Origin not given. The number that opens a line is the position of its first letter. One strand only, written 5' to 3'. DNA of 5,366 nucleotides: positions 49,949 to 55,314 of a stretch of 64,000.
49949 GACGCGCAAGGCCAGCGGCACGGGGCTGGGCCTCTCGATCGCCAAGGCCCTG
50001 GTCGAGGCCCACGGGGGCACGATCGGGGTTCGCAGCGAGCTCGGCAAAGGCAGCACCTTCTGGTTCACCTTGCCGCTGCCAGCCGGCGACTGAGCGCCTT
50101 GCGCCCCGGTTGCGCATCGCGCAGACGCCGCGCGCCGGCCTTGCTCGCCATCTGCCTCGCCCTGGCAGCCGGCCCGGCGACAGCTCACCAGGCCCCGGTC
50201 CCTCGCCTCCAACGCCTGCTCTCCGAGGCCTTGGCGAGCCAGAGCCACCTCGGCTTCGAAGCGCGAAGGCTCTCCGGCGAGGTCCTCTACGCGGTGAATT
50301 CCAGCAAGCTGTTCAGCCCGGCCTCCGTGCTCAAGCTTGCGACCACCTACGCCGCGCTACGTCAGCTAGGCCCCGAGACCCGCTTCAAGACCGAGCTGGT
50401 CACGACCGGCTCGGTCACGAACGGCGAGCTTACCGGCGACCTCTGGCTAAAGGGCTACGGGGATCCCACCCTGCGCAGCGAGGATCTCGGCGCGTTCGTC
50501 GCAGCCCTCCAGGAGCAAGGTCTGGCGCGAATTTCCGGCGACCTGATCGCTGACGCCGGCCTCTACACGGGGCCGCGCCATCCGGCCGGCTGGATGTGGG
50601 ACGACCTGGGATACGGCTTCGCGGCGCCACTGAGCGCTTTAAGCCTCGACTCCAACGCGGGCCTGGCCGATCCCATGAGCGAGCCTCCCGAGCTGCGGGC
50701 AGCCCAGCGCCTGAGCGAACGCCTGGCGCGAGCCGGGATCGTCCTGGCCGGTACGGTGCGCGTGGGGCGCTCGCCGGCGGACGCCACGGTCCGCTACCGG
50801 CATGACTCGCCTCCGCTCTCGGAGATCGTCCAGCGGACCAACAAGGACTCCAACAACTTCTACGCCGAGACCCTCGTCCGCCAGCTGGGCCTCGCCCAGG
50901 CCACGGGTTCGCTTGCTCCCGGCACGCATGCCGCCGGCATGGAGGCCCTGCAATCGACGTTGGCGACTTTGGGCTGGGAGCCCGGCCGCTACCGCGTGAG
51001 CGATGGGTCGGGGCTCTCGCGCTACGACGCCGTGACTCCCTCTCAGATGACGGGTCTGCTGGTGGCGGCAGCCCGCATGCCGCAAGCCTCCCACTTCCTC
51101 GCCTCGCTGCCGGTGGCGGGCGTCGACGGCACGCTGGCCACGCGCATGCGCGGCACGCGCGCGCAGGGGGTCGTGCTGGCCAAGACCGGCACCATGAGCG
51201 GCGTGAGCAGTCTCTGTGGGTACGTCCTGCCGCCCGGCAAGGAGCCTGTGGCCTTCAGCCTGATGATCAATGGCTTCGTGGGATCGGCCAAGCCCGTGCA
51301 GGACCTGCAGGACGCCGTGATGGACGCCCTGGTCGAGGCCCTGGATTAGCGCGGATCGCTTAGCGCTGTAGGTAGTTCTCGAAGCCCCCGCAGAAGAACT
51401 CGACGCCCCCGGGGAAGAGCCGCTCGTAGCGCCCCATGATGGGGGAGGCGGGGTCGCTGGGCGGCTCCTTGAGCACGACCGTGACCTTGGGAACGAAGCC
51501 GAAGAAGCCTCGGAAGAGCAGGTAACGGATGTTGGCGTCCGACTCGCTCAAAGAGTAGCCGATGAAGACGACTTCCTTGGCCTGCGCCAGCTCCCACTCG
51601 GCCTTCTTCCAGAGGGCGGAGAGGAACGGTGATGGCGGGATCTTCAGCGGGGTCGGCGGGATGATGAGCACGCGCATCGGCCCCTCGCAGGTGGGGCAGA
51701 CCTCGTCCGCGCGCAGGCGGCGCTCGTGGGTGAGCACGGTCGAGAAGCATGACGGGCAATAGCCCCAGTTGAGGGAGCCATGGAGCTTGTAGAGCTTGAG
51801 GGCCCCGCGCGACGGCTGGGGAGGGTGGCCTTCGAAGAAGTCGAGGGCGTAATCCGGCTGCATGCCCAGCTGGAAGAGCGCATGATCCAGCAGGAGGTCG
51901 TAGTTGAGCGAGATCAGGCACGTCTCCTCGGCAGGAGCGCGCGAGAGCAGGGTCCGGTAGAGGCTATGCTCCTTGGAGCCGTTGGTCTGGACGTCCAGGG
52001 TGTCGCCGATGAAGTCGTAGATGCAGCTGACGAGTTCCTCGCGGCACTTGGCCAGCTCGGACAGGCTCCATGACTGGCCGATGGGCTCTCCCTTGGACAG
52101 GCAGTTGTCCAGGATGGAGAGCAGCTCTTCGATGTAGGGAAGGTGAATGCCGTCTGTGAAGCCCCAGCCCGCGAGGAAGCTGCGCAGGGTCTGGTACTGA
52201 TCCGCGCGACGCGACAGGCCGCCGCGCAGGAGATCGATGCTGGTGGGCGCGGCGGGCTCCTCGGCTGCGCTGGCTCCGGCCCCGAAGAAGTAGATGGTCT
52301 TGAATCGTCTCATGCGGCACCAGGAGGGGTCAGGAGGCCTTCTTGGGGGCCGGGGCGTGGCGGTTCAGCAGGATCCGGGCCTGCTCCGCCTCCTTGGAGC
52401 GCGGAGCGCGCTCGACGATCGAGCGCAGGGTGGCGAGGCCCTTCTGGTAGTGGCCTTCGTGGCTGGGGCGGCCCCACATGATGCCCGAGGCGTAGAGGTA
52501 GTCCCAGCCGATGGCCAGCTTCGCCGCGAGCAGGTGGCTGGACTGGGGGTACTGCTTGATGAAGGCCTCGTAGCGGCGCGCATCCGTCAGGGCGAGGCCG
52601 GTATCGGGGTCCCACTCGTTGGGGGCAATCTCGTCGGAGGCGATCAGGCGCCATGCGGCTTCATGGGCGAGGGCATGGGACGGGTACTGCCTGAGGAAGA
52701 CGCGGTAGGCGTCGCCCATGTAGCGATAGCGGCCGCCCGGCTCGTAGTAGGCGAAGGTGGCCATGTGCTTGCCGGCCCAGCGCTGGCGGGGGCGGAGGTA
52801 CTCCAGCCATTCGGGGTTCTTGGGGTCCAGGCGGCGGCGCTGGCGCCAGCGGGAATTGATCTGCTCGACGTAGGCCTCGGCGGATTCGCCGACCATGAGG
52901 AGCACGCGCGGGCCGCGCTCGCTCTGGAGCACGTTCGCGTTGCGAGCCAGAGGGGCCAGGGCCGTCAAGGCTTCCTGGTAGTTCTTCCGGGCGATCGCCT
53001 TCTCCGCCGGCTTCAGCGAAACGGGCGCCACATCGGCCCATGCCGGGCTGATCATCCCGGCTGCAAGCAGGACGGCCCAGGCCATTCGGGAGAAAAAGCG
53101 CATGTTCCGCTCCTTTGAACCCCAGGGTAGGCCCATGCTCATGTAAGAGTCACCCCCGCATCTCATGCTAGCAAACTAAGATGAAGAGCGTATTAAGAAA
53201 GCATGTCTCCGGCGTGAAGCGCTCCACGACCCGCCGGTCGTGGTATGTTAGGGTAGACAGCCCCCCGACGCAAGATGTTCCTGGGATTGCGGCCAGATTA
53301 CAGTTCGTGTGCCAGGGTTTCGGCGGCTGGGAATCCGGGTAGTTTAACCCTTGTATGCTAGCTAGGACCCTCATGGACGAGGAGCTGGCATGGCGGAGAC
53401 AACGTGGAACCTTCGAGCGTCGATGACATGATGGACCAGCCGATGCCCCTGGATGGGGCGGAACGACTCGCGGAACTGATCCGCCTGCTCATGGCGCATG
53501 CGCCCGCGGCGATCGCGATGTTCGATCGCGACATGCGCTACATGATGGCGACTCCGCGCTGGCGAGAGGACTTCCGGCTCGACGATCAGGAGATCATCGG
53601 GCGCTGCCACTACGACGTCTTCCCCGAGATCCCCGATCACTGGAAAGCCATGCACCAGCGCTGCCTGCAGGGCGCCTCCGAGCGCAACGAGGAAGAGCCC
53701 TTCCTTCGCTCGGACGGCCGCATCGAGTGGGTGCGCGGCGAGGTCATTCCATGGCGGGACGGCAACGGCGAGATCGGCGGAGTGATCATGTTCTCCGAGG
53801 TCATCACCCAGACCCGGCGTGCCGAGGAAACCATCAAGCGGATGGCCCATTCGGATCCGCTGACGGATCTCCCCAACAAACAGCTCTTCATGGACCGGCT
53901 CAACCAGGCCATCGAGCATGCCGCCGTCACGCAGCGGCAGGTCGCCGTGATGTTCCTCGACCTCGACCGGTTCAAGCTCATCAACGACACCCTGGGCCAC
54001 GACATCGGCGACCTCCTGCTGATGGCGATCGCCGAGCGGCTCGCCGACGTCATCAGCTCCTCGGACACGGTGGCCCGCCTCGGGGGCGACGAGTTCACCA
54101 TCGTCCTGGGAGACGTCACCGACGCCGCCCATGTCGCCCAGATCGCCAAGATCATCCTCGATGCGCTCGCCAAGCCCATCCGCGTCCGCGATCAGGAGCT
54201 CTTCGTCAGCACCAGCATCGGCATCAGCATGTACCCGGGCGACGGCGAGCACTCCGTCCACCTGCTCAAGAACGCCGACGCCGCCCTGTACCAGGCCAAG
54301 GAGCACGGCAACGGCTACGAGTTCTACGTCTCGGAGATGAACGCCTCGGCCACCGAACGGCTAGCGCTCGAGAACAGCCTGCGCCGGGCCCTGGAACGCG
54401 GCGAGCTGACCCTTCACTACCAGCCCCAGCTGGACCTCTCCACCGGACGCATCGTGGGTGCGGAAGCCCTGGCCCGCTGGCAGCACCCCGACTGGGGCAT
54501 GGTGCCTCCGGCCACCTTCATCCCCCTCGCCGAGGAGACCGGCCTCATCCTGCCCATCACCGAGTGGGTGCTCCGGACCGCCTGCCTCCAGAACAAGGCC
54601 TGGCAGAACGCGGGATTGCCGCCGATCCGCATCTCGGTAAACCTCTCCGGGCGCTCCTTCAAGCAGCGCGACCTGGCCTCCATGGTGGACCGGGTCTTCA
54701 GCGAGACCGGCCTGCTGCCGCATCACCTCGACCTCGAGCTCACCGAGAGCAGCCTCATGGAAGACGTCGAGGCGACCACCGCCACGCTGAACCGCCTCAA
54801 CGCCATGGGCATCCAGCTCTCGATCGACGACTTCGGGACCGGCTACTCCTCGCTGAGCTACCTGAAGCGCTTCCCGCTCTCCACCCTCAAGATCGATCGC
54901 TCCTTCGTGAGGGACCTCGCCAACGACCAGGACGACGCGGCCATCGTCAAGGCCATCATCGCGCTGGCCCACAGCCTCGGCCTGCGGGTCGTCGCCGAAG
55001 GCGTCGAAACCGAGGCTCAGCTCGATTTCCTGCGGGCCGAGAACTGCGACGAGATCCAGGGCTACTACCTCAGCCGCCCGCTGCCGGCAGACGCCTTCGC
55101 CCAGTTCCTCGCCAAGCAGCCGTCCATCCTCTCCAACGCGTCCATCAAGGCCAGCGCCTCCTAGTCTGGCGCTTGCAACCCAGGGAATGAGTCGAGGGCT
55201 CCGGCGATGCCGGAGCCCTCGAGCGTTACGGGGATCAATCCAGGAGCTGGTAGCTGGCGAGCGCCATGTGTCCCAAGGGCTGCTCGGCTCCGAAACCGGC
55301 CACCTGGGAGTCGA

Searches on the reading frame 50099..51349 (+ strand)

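Call 44: search_protein_families(library=pfam, proteins=[window:50099-51349:+], max_evalue=0.0001)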
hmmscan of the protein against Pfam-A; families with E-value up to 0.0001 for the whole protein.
window:50099-51349:+ (416 aa): 2 families
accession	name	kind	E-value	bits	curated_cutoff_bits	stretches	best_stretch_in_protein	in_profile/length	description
PF02113.21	Peptidase_S13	-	3.2e-93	313.3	22.8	2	197-405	231-435/444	D-Ala-D-Ala carboxypeptidase 3 (S13) family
PF13354.11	Beta-lactamase2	-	4.6e-07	29.8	22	0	236-389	71-213/214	Beta-lactamase enzyme family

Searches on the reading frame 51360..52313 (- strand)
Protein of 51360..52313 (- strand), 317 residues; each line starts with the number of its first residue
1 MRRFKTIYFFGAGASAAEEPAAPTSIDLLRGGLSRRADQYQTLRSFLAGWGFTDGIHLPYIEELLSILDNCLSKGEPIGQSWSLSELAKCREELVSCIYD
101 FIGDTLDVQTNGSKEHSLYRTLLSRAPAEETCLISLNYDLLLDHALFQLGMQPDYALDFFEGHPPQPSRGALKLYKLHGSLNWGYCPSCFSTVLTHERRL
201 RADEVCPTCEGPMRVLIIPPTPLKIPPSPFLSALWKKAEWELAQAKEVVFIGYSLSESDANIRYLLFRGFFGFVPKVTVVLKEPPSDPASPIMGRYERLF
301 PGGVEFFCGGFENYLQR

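Call 44: search_protein_families(library=pfam, proteins=[window:51360-52313:-], max_evalue=0.0001)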
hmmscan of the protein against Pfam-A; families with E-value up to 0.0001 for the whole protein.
window:51360-52313:- (317 aa): 1 family
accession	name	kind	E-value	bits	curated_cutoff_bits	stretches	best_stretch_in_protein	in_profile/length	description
PF13289.12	SIR2_2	-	3e-08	34.3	24.5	1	132-266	2-102/141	SIR2-like domain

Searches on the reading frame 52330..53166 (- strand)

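Call 44: search_protein_families(library=pfam, proteins=[window:52330-53166:-], max_evalue=0.0001)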
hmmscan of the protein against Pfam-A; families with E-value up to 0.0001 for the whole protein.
window:52330-53166:- (278 aa): 1 family
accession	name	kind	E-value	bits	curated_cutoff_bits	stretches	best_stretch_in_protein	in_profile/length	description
PF13174.12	TPR_6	-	7.8e-05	23.5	26.3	0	139-163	9-32/33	Tetratricopeptide repeat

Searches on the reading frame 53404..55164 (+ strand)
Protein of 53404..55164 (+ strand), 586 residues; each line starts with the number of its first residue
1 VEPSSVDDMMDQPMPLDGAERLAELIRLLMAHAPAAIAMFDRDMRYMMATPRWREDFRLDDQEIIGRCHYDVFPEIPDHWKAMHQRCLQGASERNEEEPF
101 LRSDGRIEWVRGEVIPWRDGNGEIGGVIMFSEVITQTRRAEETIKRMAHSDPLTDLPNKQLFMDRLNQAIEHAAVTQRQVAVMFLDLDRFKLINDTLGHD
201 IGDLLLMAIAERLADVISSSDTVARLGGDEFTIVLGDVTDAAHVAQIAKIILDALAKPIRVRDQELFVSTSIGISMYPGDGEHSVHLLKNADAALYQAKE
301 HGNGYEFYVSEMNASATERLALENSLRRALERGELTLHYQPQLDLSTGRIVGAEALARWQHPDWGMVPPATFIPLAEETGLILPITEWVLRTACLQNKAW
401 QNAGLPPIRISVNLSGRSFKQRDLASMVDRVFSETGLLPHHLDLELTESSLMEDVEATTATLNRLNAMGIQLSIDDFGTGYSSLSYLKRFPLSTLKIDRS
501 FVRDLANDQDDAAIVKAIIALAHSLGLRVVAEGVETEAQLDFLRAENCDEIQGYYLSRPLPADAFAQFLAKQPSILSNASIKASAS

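Call 44: search_protein_families(library=pfam, proteins=[window:53404-55164:+], max_evalue=0.0001)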
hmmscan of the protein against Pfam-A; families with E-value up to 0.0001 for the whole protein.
window:53404-55164:+ (586 aa): 4 families
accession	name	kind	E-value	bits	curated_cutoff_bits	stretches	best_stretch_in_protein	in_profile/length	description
PF00563.25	EAL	-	7.4e-84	281.2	31.3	1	324-559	2-236/236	EAL domain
PF00990.26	GGDEF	-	7.5e-52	175.8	23.8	1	148-303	1-159/161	Diguanylate cyclase, GGDEF domain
PF08448.16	PAS_4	-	1.2e-16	61.4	23.1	1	32-139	3-110/110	PAS fold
PF00989.32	PAS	-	4.9e-08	33.4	22.6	1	26-130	3-109/113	PAS fold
